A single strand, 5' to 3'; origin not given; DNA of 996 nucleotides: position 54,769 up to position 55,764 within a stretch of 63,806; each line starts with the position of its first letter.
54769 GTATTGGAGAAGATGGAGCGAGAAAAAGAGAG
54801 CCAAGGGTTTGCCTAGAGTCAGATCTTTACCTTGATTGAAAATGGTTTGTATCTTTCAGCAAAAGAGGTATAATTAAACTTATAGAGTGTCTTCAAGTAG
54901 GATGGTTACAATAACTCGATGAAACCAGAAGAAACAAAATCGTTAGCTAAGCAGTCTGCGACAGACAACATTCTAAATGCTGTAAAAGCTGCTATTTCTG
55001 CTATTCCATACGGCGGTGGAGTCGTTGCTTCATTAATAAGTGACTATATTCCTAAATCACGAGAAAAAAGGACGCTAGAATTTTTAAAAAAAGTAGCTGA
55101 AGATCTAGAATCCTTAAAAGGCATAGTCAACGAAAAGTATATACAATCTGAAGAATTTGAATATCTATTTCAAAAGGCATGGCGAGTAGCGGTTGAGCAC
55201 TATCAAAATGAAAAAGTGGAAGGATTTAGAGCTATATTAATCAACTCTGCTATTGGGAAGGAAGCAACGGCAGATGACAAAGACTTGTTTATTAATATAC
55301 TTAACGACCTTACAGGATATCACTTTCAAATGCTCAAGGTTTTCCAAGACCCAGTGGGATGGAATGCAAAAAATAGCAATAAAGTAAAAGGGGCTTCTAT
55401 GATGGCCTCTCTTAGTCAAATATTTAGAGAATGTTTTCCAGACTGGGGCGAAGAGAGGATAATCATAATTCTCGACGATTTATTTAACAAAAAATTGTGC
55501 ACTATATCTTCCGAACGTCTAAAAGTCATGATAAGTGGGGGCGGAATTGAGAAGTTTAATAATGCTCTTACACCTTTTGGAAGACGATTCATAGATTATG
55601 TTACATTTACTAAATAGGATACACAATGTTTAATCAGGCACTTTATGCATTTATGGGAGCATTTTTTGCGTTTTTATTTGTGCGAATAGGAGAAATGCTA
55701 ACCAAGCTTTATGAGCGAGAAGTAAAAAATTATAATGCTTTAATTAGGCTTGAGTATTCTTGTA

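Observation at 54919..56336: Uncharacterised two-gene cassette (soluble protein + N-terminally anchored membrane protein) in a defence-island context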

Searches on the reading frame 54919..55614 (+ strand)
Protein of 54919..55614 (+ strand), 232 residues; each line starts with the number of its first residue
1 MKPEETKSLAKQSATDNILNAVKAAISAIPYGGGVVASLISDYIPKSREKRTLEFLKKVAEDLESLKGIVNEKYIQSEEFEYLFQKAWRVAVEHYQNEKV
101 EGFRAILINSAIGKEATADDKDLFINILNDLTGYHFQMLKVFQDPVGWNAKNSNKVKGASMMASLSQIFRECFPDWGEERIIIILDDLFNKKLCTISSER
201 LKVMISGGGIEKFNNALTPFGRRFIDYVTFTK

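Call 3: search_protein_families(library=pfam, proteins=[window:54919-55614:+], max_evalue=1)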
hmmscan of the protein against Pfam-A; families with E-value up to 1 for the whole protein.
window:54919-55614:+ (232 aa): 2 families
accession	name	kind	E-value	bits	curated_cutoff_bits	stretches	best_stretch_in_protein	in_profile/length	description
PF08012.16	DUF1702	-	0.054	12.8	25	1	11-60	54-103/319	Protein of unknown function (DUF1702)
PF24744.1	CARF-assoc_HTH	-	0.11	13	27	1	183-226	6-51/55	CARF-associated HTH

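Call 4: search_protein_families(library=padloc, proteins=[window:54919-55614:+], max_evalue=1)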
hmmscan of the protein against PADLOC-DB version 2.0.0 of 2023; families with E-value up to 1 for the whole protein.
window:54919-55614:+ (232 aa): 0 families

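Call 5: search_protein_families(library=ncbifam, proteins=[window:54919-55614:+], max_evalue=1)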
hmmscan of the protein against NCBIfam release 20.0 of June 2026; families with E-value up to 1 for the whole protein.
window:54919-55614:+ (232 aa): 4 families
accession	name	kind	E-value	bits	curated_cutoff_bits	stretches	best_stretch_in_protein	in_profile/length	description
NF001838.0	PRK00561.1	equivalog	0.019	14.4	265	1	63-142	17-98/259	NAD(+) kinase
NF041087.1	bile_acid_BaiCD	equivalog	0.038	12.1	825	1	20-86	498-565/642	bile acid Fe-S flavoenzyme BaiCD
TIGR01884.1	cas_HTH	subfamily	0.087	12.2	60.2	1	39-91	30-82/202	CRISPR-associated CARF protein Csa3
NF045834.1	M_plasma_HinT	exception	0.1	13.5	130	1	74-110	48-83/102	histidine triad protein HinT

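Call 6: search_protein_families(library=phrogs, proteins=[window:54919-55614:+], max_evalue=1)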
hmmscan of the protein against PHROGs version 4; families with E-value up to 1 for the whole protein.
window:54919-55614:+ (232 aa): 4 families
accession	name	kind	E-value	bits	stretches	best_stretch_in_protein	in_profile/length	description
phrog_26838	-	unknown function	2.7e-15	57.6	1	18-143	10-135/221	-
phrog_13166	-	unknown function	0.00036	21.3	1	37-140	112-214/245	-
phrog_16798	-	unknown function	0.028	15.3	1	46-104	12-70/161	-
phrog_17774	-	unknown function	0.071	14.1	1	19-59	21-62/69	-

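Call 7: find_homologous_proteins(query=window:54919-55614:+)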
Query window:54919-55614:+ (232 aa): 28 proteins with E <= 0.001 among 615 candidates.
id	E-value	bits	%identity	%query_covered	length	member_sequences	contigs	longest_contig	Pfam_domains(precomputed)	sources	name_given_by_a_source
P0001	1.3e-148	510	100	100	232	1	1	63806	-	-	-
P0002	2.2e-127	441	84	100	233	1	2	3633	-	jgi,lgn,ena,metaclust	metaclust:\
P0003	3.8e-113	394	75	97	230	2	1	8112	-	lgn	-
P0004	5.2e-113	394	73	99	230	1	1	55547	-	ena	-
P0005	3.1e-107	375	72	100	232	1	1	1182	-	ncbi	-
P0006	1.6e-106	373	71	100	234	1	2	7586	-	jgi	-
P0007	4.0e-106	371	72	97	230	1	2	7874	-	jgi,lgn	-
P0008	4.8e-106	371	71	99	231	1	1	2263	-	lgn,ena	-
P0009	5.6e-104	364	69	99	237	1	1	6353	-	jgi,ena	-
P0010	5.4e-98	345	66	96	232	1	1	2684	-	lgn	-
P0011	1.2e-95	337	64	98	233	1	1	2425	-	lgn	-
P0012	1.5e-95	337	65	96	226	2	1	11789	-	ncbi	-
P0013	2.7e-95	336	63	98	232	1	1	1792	-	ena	-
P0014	3.3e-95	336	63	98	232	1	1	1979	-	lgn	-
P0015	1.3e-93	331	64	97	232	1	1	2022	-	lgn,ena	-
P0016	2.5e-93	330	63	97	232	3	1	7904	-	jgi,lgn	jgi:hypothetical protein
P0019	3.4e-91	323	61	98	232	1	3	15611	-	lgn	-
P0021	7.9e-68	246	48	97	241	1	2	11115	-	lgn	-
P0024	5.7e-38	149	37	95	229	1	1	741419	-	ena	-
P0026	2.8e-33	133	34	95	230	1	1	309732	-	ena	-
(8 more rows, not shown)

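Call 9: find_encoding_contigs(protein=P0004, flank=8000, max_places=3)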
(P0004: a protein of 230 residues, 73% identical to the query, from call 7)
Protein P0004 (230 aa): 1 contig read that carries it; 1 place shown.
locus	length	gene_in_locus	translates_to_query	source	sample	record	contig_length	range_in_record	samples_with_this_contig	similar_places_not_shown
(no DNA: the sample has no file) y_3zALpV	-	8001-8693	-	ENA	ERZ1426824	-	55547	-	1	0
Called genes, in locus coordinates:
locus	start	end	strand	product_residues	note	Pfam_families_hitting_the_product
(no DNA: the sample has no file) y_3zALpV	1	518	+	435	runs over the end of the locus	PF22694:CtpB_N-like, PF00595:PDZ, PF13180:PDZ_2, PF17820:PDZ_6, PF03572:Peptidase_S41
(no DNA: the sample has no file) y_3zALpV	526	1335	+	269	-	PF04748:Polysacc_deac_2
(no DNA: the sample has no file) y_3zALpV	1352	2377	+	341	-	PF00814:TsaD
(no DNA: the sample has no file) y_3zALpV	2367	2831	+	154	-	PF02308:MgtC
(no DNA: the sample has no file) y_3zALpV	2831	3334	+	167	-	PF04519:Bactofilin, PF12728:HTH_17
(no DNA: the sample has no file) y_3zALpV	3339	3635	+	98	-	PF12728:HTH_17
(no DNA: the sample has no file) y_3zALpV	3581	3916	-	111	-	-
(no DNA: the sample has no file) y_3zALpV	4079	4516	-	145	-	-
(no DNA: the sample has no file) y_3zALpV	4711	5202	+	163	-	-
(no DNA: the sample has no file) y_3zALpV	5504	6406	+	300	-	PF02899:Phage_int_SAM_1, PF13102:Phage_int_SAM_5 (faint), PF13495:Phage_int_SAM_4 (faint), PF00589:Phage_integrase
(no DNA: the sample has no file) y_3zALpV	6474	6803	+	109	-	-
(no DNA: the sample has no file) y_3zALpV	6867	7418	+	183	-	-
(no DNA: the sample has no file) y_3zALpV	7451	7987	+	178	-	-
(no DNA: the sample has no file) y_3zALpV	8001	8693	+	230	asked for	-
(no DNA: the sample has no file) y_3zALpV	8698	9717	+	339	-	PF13676:TIR_2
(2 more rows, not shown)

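Call 10: find_encoding_contigs(protein=P0024, flank=8000, max_places=3)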
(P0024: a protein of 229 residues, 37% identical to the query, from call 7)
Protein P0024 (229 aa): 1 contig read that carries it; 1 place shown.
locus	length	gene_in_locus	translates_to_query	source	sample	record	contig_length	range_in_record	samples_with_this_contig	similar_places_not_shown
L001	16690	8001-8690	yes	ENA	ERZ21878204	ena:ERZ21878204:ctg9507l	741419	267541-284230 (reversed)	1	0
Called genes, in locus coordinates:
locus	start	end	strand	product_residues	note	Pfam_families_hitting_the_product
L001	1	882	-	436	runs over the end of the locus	PF00756:Esterase, PF00326:Peptidase_S9 (weak), PF13181:TPR_8 (faint)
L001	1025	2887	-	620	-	PF06452:CBM9_1, PF00144:Beta-lactamase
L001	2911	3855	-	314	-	PF01370:Epimerase, PF05368:NmrA (faint), PF13460:NAD_binding_10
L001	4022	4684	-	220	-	PF00881:Nitroreductase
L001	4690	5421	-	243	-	PF00583:Acetyltransf_1, PF13527:Acetyltransf_9 (weak), PF13673:Acetyltransf_10, PF13508:Acetyltransf_7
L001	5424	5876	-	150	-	PF04657:DMT_YdcZ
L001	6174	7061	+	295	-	PF23678:YqhI, PF01738:DLH, PF00326:Peptidase_S9 (faint), PF08840:BAAT_C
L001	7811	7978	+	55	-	-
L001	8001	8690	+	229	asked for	-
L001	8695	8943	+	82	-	-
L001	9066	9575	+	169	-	PF01252:Peptidase_A8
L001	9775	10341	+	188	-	PF01965:DJ-1_PfpI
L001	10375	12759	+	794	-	PF14498:Glyco_hyd_65N_2, PF22124:Glyco_hydro_95_cat, PF21307:Glyco_hydro_95_C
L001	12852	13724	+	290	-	-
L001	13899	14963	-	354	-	PF04909:Amidohydro_2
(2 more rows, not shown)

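Call 11: find_encoding_contigs(protein=P0026, flank=8000, max_places=3)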
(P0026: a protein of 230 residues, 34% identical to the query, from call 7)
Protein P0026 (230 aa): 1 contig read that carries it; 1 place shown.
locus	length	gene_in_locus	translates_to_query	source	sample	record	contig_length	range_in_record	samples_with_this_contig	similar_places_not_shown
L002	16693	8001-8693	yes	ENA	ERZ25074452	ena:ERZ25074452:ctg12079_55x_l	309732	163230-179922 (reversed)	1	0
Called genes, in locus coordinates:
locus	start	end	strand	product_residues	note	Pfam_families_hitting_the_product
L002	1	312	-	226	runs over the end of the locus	PF02481:DNA_processg_A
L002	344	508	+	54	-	-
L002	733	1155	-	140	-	-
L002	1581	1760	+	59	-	-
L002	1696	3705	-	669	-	PF07693:KAP_NTPase (faint)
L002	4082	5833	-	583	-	PF00656:Peptidase_C14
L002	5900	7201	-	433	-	PF13638:PIN_4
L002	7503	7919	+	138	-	PF12844:HTH_19 (weak), PF13560:HTH_31, PF01381:HTH_3, PF13443:HTH_26 (faint)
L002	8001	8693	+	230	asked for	-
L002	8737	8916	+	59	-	-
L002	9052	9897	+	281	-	-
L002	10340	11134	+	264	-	-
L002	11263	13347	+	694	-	PF07693:KAP_NTPase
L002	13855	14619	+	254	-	-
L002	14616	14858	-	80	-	-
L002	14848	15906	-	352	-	-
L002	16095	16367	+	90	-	-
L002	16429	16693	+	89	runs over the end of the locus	-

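Call 16: find_related_loci(query=A1, collection=genome_contigs, flank=8000)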
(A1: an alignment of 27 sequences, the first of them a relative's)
Query A1 (232 aa) in genome_contigs; peptide patterns used: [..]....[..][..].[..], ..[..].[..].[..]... (x = any residue, [..] = any of these).
49 stretches matched a pattern; 8 encode a relative of the query (tblastn E <= 1e-3); 8 distinct loci.
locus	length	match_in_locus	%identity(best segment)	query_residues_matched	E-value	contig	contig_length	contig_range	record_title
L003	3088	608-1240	35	16-229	1e-41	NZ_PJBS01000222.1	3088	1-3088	Psychroflexus sp. MES1-P1E contig192, whole genome shotgun sequence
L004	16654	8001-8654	35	9-229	2e-40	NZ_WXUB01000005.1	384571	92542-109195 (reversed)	Maribellus sediminis strain Y2-1-60 NODE_5_length_384571_cov_72.7103, whole genome shotgun sequence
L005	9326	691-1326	33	13-227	3e-40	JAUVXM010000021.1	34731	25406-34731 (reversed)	MAG: Candidatus Aminicenantes bacterium isolate CSMAG_1216 CSMAG_1216_k141_1860897_length_34731_cov_38.9517, whole genom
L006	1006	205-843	34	15-230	5e-42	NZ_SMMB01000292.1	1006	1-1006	Xanthovirga aplysinae strain RKSG123 Contig_1614, whole genome shotgun sequence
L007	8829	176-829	33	9-229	1e-39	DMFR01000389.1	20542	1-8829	MAG TPA_asm: Prolixibacteraceae bacterium isolate UBA10471 contig_5448, whole genome shotgun sequence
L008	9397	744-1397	33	9-229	1e-39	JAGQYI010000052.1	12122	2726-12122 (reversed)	MAG: Cyclobacteriaceae bacterium isolate HKST-UBA61 k127_1955238, whole genome shotgun sequence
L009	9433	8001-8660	32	9-231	3e-37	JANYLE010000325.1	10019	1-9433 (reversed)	MAG: Mariniphaga sp. isolate GL140_5_metabinner_91_sub GL140_5_k141_3852390, whole genome shotgun sequence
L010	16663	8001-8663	32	9-232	4e-34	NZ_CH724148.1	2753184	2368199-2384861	Polaribacter irgensii 23-P scf_1099646005584, whole genome shotgun sequence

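Call 17: find_related_loci(query=A1, collection=metagenome_contigs, flank=6000)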
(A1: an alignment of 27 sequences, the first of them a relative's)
Query A1 (232 aa) in metagenome_contigs; peptide patterns used: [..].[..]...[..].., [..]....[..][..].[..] (x = any residue, [..] = any of these).
121 stretches matched a pattern; 19 encode a relative of the query (tblastn E <= 1e-3); 19 distinct loci.
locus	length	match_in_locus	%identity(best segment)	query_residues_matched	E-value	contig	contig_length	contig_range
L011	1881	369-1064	84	1-232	3e-146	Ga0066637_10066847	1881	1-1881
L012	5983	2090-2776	69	1-229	1e-112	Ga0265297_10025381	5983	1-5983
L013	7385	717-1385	65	8-230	3e-103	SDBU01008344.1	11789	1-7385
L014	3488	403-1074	52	7-230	2e-81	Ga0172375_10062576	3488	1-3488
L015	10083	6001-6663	50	9-230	5e-74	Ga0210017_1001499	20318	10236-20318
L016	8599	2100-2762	50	9-230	5e-74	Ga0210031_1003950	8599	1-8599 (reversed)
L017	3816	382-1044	50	9-230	4e-74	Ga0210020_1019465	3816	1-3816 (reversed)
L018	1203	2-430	64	89-231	5e-68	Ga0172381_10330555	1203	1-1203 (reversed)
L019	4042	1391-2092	36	1-228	1e-45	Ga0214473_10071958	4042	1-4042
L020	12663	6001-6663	35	9-232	1e-41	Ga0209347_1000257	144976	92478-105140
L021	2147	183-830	37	14-232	2e-40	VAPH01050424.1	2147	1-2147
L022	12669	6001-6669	32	7-232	1e-39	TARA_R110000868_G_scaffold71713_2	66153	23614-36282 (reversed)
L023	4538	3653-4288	33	13-227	1e-38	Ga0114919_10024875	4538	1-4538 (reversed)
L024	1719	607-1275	34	7-232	4e-39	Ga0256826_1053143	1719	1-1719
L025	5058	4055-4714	33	7-229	3e-38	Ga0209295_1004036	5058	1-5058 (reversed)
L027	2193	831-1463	29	16-227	3e-34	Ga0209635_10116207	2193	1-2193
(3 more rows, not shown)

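Call 18: find_related_loci(query=A1, collection=viral_contigs, flank=6000)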
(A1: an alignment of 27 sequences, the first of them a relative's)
Query A1 (232 aa) in viral_contigs; peptide patterns used: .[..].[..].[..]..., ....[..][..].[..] (x = any residue, [..] = any of these).
47 stretches matched a pattern, but none encodes a relative of the query by tblastn (E <= 1e-3).

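Call 24: predict_structure(alignment_id=A1)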
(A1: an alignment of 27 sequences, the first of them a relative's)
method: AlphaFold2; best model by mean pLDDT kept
length: 232 residues; sequences in the alignment: 27
mean_pLDDT: 78.9   pTM: 0.75
mean pLDDT of the five models: 78.9, 78.5, 77.6, 75.4, 73.8
residues with pLDDT >= 90: 103; 70-90: 75; 50-70: 13; < 50: 41
segments of 3 or more residues with pLDDT < 50: 1-41
pLDDT, mean of each block of 10 residues (from residue 1): 34 38 42 42 64 84 87 83 86 81 94 92 94 92 94 83 85 93 96 93 74 93 94 68
secondary structure, 60 per line:
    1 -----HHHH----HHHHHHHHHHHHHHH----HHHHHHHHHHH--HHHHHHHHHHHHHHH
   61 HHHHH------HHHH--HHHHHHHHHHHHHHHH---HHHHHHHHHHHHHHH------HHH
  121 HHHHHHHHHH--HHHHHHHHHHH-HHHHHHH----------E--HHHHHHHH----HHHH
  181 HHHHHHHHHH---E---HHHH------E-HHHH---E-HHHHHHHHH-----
elements in order: H6-9 H14-28 H33-43 H46-65 H72-75 H78-93 H97-111 H118-130 H133-143 H145-151 H165-172 H177-190 H198-201 H210-213 H219-227

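Call 29: fold_search(model_id=the predicted structure, library=pdb)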
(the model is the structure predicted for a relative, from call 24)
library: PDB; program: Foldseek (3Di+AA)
matches with E <= 10: 43; with E <= 0.001: 0
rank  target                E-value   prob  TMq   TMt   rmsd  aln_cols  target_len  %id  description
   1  6n4n_C                2.1e+00  0.08  0.17  0.20  14.3       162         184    9  Crystal structure of the designed protein DNCR2/danoprevir/NS3a complex (released 2019-09-11)
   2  7rmy                  2.2e+00  0.07  0.19  0.17  15.5       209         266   15  De Novo designed tunable protein pockets, D_3-337 (released 2022-08-03)
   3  7wu5_R                2.4e+00  0.04  0.16  0.14  20.7       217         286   13  Cryo-EM structure of the adhesion GPCR ADGRF1(H565A/T567A) in complex with miniGi (released 2022-04-27)
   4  6n4n_F                2.8e+00  0.07  0.17  0.20  14.3       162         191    9  Crystal structure of the designed protein DNCR2/danoprevir/NS3a complex (released 2019-09-11)
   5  8ikl_R                2.9e+00  0.03  0.14  0.13  18.6       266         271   13  Cryo-EM structure of the CD97-G13 complex (released 2024-01-24)
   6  6m7f_C                3.6e+00  0.06  0.23  0.20  15.1       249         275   12  Wild-type Cucumene Synthase (released 2018-10-31)
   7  5msk_A                3.9e+00  0.06  0.14  0.16  18.9       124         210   11  Mouse PA28beta (released 2017-09-13)
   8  6qo1_A                4.1e+00  0.06  0.19  0.22  19.3       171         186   13  Crystal structure of Borrelia (Borreliella) burgdorferi outer surface protein BBA69 (released 2019-06-26)
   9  7y47                  4.8e+00  0.06  0.25  0.11  13.1       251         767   14  Crystal structure of bifunctional miltiradiene synthase from selaginella moellendorffii that complexed with GGPP (released 2022-10-26)
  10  9c7l_A                4.8e+00  0.03  0.20  0.16  16.3       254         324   12  Crystal structure of pentalenene synthase variant F76A complexed with 2-fluorofarnesyl diphosphate (released 2024-11-06)
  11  3tl4                  5.0e+00  0.06  0.21  0.25  16.1       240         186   10  Crystal Structure of the tRNA Binding Domain of Glutaminyl-tRNA Synthetase from Saccharomyces cerevisiae (released 2011-11-30)
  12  1hsj_A                5.0e+00  0.05  0.18  0.09  17.2       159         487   15  SARR MBP FUSION STRUCTURE (released 2001-06-06)
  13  7y87                  5.5e+00  0.04  0.22  0.16  16.8       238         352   13  class I diterpene synthase mutant (CyS-C59A) from Streptomyces cattleya (released 2022-12-21)
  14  4e40                  5.5e+00  0.01  0.12  0.11  21.9       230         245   12  The haptoglobin-hemoglobin receptor of Trypanosoma congolense (released 2013-01-16)
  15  7uzf_R                5.8e+00  0.04  0.21  0.19  14.9       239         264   10  Rat Kidney V-ATPase with SidK, State 1 (released 2023-11-22)
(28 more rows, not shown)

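Call 30: search_protein_representatives(alignment_id=A1)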
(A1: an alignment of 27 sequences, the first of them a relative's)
Query: 27 sequences, 233 profile positions. Proteins with E-value up to 0.001 (for the whole library): 3956; up to 1e-10: 1422; up to 1e-30: 124. The best 150 are listed.
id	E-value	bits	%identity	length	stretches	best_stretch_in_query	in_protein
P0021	7.3e-97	339.6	-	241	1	7-232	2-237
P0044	9.6e-73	260.7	-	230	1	3-231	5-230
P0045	4.5e-70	251.9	-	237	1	5-230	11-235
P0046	4.2e-69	248.7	-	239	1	5-231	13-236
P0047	2.5e-68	246.2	-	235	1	7-232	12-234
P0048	4.5e-67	242.1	-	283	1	14-232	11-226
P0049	4.2e-63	229.1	-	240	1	9-231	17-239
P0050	2.0e-62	226.9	-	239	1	5-229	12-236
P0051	2.3e-60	220.2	-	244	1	6-231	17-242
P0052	4.4e-58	212.7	-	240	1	13-230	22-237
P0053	1.5e-57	211.0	-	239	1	3-232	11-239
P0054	4.2e-57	209.5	-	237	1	7-230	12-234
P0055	8.2e-57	208.5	-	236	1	11-231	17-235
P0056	1.5e-56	207.7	-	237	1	4-232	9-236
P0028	2.2e-55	203.9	-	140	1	1-141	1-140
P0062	9.5e-52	192.0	-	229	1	13-231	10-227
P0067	1.8e-49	184.5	-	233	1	5-231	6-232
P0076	5.0e-47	176.5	-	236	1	21-230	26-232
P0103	1.6e-41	158.5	-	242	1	3-230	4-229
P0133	7.4e-36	139.9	-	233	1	19-232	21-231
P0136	1.8e-35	138.7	-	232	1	20-228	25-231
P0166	1.6e-30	122.5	-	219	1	7-219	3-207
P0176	1.5e-29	119.3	-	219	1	7-157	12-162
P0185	9.7e-28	113.4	-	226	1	17-231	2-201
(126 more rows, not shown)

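Call 32: search_protein_families(library=pfam, alignment_id=A3, max_evalue=0.01)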
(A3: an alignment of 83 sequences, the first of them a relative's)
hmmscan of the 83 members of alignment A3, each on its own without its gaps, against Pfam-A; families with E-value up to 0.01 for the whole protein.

A. member 1, P0001 (232 aa): 0 families

B. families by the number of members that match (of 83 scanned): 15 families
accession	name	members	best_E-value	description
PF14337.13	Abi_alpha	15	1.4e-06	Abortive infection alpha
PF06295.17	ZapG-like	1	0.00026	Z-ring associated protein G-like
PF19034.5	RnlA-toxin_DBD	1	0.00071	RNase LS, bacterial toxin DBD domain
PF07952.17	Toxin_trans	1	0.0014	Clostridium neurotoxin, Translocation domain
PF11836.14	Phage_TAC_11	1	0.0016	Phage tail tube protein, GTA-gp10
PF16702.10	DUF5063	1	0.002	Domain of unknown function (DUF5063)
PF24895.1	SIDD_N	1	0.0023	Nonribosomal peptide synthetase sidD N-terminal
PF11435.13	She2p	1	0.0025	RNA binding protein She2p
PF13941.12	MutL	1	0.0033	MutL protein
PF14591.11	AF0941-like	1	0.0034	AF0941-like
PF18795.7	HSM3_N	1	0.0077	DNA mismatch repair protein HSM3, N terminal domain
PF11849.14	DUF3369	1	0.0079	Domain of unknown function (DUF3369)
PF12443.13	AKNA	1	0.0079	AT-hook-containing transcription factor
PF14277.12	DUF4364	1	0.0088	Domain of unknown function (DUF4364)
PF02845.22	CUE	1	0.01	CUE domain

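Call 41: search_dna_similar(query=window:54919-55614:+, collection=phages, mode=protein, max_evalue=0.01, max_rows=20)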
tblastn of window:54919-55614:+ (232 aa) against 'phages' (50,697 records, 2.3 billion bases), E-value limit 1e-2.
Records with a match: 2; places in all: 2; records where one place covers at least 80% of the query: 1.
Best place of each record, by identity: <60% 2.
By first word of the organism name: Pseudomonas 1; Bacteriophage 1.
By host as written in the record: Pseudomonas aeruginosa PACL 1; - 1.
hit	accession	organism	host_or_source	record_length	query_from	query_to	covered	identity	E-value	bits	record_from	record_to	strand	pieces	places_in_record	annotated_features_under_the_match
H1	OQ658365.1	Pseudomonas phage sp.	Pseudomonas aeruginosa PACL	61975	23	229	89%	25.5%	4e-13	74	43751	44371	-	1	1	hypothetical protein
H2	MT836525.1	Bacteriophage sp.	human fecal samples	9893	9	157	64%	28.3%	6e-13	73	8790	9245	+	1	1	record has no annotation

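Call 43: get_annotated_region(hit=H1, flank=4000)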
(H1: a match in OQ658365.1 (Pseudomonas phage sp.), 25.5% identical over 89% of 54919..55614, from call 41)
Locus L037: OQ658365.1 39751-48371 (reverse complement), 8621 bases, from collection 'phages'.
description: Pseudomonas phage sp., complete genome.
organism: Pseudomonas phage sp. (NCBI taxid 2729638)
taxonomy: Viruses
host: Pseudomonas aeruginosa PACL; source: sputum of Homo sapiens; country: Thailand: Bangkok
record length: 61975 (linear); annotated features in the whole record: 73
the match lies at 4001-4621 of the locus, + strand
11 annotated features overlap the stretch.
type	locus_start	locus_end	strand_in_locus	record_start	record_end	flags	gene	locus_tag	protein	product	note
CDS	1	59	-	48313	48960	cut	-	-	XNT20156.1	hypothetical protein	-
CDS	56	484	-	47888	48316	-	-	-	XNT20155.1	hypothetical protein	-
CDS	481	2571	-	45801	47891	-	-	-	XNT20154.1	hypothetical protein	-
CDS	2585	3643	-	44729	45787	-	-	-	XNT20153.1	phosphoadenosine phasphosulfate reductase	-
CDS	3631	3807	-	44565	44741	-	-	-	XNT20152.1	hypothetical protein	-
CDS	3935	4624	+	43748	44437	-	-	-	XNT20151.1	hypothetical protein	-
CDS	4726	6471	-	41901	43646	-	-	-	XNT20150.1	putative recombinase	-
CDS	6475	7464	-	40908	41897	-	-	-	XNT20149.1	putative DNA segregation ATPase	-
CDS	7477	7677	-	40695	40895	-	-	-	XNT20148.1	hypothetical protein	-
CDS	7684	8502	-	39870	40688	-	-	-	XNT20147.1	putative RecT protein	-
CDS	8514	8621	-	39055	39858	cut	-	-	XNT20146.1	hypothetical protein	-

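Call 44: search_protein_families(library=pfam, proteins=[L012:2804-3757:+, L014:1112-1936:+, L022:6696-7511:+, L013:1614-2429:+, L021:943-1962:+, L010:8844-9875:+, L019:2276-2971:+, L008:1674-2540:+, L015:6913-8049:+, L002:9052-9894:+], max_evalue=0.01)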
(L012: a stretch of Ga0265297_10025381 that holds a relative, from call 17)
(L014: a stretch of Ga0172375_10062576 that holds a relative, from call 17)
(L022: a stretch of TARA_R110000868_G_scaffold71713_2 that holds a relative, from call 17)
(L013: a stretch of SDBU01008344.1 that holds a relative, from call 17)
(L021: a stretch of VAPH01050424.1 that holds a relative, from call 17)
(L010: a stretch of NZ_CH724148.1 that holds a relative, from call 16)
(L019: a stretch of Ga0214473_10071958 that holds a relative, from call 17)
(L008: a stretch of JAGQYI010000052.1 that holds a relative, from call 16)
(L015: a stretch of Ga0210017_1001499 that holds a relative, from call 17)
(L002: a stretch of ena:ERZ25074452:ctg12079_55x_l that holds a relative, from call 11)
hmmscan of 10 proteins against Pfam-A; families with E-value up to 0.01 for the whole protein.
L012:2804-3757:+ (318 aa): 0 families

L014:1112-1936:+ (275 aa): 0 families

L022:6696-7511:+ (272 aa): 1 family
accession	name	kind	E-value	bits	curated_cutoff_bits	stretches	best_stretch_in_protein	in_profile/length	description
PF08808.17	RES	-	1.1e-05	25.9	23.2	1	162-228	79-140/157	RES domain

L013:1614-2429:+ (272 aa): 0 families

L021:943-1962:+ (340 aa): 1 family
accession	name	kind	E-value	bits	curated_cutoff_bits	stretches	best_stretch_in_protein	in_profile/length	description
PF11802.13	CENP-K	-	0.0061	16.6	27.2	0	162-263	81-175/263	Centromere-associated protein K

L010:8844-9875:+ (344 aa): 1 family
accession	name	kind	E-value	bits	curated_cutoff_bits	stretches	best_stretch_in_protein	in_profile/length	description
PF01541.30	GIY-YIG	-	8.7e-05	23.2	22.6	1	257-334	2-74/78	GIY-YIG catalytic domain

L019:2276-2971:+ (232 aa): 1 family
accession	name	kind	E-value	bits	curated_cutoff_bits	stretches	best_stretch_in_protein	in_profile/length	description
PF10137.14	CAP12-PCTIR_TIR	-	2.5e-32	111.8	24.7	1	85-206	2-118/119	CAP12/Pycsar effector protein, TIR domain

L008:1674-2540:+ (289 aa): 3 families
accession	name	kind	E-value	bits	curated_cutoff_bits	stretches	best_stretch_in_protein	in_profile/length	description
PF12833.13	HTH_18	-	1.4e-21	77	33.6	1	208-284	2-78/80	Helix-turn-helix domain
PF22200.2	ExsA_N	-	3.1e-18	66.9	27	1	44-178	2-136/136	ExsA N-terminal regulatory domain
PF00165.29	HTH_AraC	-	5e-12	46.1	26.6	1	248-284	6-41/42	Bacterial regulatory helix-turn-helix proteins, AraC family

L015:6913-8049:+ (379 aa): 6 families
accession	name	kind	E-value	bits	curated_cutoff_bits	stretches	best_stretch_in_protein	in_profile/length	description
PF06114.19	Peptidase_M78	-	2.2e-18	66.7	22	1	173-296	2-122/123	IrrE N-terminal-like domain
PF01381.28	HTH_3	-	5.7e-09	36.3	23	1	17-67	3-53/55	Helix-turn-helix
PF14590.12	DUF4447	-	2.1e-05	24.9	27.2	1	8-61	5-58/166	Domain of unknown function (DUF4447)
PF12844.13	HTH_19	-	7.5e-05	23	30.2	0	19-63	8-52/64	Helix-turn-helix domain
PF13413.12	HTH_25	-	0.0021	18.2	24.6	0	15-47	2-34/62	Helix-turn-helix domain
PF01253.27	SUI1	-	0.0031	18.4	25.5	0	111-151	4-45/77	Translation initiation factor SUI1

L002:9052-9894:+ (281 aa): 0 families

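Call 45: search_protein_families(library=padloc, proteins=[L012:2804-3757:+, L014:1112-1936:+, L022:6696-7511:+, L013:1614-2429:+, L021:943-1962:+, L010:8844-9875:+], max_evalue=0.01)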
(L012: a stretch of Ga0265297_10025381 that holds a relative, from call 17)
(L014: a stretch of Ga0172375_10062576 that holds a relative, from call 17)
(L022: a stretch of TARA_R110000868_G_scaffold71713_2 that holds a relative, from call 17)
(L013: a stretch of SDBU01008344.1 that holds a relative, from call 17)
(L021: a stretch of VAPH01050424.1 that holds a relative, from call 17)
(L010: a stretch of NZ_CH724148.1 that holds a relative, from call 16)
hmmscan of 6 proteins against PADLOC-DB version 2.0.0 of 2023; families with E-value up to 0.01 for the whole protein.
L012:2804-3757:+ (318 aa): 0 families

L014:1112-1936:+ (275 aa): 0 families

L022:6696-7511:+ (272 aa): 0 families

L013:1614-2429:+ (272 aa): 0 families

L021:943-1962:+ (340 aa): 0 families

L010:8844-9875:+ (344 aa): 0 families
